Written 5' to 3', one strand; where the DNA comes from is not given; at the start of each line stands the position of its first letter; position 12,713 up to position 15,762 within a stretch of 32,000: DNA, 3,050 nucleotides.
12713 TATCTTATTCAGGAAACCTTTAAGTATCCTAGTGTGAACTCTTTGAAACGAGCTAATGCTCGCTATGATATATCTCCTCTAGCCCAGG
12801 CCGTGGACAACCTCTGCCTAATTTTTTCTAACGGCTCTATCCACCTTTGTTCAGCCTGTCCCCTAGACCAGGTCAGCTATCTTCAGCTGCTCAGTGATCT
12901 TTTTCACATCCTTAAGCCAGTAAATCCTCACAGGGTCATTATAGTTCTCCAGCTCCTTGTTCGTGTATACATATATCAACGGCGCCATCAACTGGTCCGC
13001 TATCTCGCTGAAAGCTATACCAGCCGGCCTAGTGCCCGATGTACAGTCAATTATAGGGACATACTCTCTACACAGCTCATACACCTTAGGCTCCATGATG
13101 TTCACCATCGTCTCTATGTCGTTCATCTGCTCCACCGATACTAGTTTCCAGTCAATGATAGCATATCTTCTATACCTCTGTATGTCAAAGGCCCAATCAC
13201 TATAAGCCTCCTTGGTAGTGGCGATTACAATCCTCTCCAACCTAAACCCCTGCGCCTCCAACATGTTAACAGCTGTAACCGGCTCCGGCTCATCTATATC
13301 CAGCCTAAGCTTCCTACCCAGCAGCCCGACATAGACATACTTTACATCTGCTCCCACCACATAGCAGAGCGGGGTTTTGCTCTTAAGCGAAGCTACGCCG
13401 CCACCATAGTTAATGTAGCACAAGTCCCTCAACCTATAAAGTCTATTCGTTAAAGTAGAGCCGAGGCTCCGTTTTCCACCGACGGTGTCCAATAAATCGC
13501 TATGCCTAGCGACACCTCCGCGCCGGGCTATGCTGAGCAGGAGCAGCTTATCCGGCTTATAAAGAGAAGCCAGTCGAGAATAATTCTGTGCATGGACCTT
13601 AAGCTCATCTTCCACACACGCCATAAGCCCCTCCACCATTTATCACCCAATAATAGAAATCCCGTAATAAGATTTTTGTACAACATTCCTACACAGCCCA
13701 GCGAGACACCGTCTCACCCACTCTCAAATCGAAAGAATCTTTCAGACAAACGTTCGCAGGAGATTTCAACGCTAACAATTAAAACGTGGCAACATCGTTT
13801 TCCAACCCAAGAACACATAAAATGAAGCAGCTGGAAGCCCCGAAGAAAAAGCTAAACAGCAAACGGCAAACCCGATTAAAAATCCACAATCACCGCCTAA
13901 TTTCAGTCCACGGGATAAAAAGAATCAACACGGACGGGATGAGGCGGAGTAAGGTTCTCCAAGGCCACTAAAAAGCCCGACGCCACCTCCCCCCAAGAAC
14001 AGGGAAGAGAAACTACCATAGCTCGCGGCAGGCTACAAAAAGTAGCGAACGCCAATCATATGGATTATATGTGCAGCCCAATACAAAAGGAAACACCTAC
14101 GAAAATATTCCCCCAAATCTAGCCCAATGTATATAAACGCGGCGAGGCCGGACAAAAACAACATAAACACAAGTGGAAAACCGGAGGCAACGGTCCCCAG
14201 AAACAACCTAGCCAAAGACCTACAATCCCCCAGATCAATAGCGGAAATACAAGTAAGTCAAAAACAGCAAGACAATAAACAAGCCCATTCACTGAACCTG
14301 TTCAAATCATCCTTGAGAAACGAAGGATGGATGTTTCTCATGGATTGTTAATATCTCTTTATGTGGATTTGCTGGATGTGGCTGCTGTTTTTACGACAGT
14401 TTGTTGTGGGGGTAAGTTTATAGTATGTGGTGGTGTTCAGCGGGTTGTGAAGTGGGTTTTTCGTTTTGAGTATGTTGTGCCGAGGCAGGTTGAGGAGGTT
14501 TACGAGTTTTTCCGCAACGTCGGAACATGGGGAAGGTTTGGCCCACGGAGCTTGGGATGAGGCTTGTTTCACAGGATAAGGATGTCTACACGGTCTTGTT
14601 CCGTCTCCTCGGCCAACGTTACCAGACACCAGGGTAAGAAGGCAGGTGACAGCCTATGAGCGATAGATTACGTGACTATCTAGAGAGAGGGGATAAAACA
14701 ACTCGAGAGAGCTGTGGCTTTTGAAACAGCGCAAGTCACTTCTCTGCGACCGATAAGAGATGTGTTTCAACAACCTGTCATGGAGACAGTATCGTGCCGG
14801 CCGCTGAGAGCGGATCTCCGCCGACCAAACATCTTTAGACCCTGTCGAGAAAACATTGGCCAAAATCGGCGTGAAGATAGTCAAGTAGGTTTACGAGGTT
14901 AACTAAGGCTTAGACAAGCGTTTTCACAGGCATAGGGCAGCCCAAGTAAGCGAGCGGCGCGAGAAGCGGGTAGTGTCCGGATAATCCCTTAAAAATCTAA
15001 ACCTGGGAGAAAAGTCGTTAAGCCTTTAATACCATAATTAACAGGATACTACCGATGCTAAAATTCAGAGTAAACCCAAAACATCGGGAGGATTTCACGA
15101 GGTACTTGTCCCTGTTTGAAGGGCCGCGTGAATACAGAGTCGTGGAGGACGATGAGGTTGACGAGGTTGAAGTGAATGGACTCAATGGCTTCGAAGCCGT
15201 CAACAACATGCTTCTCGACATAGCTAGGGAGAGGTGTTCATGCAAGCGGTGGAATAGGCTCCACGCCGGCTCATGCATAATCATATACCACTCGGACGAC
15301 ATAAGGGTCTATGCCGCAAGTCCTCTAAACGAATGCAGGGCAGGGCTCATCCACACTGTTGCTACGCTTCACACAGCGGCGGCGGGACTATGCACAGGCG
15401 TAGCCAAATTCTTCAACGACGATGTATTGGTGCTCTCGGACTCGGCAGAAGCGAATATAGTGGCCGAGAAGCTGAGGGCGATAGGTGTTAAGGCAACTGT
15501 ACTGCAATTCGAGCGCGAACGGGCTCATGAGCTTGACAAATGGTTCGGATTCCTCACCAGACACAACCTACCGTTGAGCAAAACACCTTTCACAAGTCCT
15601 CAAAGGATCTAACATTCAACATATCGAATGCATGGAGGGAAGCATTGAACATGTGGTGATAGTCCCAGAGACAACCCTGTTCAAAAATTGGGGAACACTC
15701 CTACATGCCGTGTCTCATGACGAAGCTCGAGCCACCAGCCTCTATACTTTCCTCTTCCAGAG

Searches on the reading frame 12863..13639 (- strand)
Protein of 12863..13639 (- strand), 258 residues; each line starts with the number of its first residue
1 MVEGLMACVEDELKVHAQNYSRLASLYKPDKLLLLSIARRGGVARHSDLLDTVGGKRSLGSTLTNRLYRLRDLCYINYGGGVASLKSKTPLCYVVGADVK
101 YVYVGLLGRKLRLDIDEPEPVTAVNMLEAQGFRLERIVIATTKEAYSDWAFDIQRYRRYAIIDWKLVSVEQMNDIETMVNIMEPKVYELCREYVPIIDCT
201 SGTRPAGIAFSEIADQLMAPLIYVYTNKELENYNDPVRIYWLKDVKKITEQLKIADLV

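Call 17: search_protein_families(library=ncbifam, proteins=[window:12863-13639:-], max_evalue=1)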
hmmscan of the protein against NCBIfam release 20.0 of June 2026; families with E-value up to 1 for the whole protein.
window:12863-13639:- (258 aa): 1 family
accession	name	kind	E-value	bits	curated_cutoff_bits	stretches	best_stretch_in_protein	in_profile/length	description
NF001729.0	PRK00455.1-3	equivalog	0.11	11.8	245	1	195-225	76-107/231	orotate phosphoribosyltransferase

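Call 18: search_protein_families(library=padloc, proteins=[window:12863-13639:-], max_evalue=1)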
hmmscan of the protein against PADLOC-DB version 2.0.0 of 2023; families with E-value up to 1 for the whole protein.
window:12863-13639:- (258 aa): 6 families
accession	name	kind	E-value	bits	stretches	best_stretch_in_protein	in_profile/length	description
PDLC01987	CARF_m5--CARF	-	1.7e-05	23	1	170-229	131-191/195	-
PDLC01880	CARF4--CARF_PDDEXK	-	3.4e-05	21.3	1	122-252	14-143/364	-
PDLC01037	Csx1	-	0.00056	17.5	1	125-256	16-134/320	ARF+Nuclease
PDLC01802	CARF1--CARF_HEPN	-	0.00064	16.7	1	163-228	55-119/388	-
PDLC01887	CARF4--CARF_PDDEXK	-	0.0043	14.6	1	166-229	54-115/285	-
PDLC01945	CARF8--CARF_TM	-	0.0067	14.1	1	164-228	153-217/241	-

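Call 53: search_protein_families(library=phrogs, proteins=[window:12863-13639:-], max_evalue=0.01)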
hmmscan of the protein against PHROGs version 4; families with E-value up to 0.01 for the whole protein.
window:12863-13639:- (258 aa): 0 families

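Call 54: search_protein_families(library=pfam, proteins=[window:12863-13639:-], max_evalue=0.001)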
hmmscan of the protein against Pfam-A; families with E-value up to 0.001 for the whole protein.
window:12863-13639:- (258 aa): 0 families

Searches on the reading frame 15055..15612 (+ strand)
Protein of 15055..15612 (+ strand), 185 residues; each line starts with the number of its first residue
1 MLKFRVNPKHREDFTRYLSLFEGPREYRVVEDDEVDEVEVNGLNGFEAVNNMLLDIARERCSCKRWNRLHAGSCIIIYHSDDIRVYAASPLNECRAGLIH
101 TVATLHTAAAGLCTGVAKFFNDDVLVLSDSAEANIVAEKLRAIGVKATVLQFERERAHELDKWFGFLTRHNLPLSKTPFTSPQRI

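Call 17: search_protein_families(library=ncbifam, proteins=[window:15055-15612:+], max_evalue=1)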
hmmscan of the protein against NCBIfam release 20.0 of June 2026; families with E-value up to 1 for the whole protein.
window:15055-15612:+ (185 aa): 1 family
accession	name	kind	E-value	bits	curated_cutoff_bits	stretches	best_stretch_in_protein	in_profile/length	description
TIGR01191.1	ccmC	subfamily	0.043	13.7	186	1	56-106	126-176/184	heme ABC transporter permease CcmC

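Call 53: search_protein_families(library=phrogs, proteins=[window:15055-15612:+], max_evalue=0.01)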
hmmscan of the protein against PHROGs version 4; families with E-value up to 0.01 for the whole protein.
window:15055-15612:+ (185 aa): 0 families

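Call 54: search_protein_families(library=pfam, proteins=[window:15055-15612:+], max_evalue=0.001)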
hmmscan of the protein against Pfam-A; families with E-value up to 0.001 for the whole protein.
window:15055-15612:+ (185 aa): 0 families
